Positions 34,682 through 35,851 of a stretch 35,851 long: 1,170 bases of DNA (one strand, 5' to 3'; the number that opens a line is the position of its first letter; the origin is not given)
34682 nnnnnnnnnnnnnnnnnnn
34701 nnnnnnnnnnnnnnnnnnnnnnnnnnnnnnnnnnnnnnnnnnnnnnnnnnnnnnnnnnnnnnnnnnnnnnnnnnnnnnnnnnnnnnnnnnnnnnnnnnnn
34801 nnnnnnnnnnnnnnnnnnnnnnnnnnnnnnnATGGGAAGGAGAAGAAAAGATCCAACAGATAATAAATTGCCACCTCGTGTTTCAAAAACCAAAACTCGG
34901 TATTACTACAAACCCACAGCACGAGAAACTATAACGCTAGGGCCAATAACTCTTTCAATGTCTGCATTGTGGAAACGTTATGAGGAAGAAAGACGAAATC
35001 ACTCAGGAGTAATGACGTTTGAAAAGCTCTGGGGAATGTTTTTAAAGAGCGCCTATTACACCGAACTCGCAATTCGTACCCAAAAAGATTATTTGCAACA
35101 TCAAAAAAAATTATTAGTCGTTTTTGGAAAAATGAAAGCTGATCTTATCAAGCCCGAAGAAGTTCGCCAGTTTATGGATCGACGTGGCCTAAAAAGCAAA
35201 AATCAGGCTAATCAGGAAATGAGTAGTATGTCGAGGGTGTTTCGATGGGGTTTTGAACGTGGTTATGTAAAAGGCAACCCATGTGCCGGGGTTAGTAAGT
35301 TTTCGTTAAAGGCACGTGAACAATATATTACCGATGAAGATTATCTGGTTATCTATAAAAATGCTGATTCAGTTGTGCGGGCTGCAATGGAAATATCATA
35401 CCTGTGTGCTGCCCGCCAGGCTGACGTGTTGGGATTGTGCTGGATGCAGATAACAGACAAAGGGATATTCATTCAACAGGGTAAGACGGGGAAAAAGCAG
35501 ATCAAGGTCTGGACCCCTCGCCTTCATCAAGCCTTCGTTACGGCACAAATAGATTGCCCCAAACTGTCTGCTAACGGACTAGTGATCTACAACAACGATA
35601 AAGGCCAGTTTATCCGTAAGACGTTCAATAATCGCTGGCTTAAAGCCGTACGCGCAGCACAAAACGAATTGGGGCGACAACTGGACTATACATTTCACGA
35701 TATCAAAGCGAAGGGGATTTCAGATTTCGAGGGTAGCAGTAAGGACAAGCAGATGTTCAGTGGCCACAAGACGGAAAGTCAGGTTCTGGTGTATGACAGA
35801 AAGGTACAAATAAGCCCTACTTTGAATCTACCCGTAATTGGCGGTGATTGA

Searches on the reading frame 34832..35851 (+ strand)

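Call 53: search_protein_families(library=pfam, proteins=[window:34832-35851:+], max_evalue=0.001)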
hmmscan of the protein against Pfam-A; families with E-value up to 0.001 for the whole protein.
window:34832-35851:+ (339 aa): 3 families
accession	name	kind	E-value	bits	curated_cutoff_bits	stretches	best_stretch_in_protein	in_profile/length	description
PF00589.27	Phage_integrase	-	5.7e-08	33.2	27.1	1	166-321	3-165/172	Phage integrase family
PF22022.2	Phage_int_M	-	1.4e-05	25.7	27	1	85-154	22-93/96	Phage integrase central domain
PF13495.12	Phage_int_SAM_4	-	0.0007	20.4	27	0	76-143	11-81/85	Phage integrase, N-terminal SAM-like domain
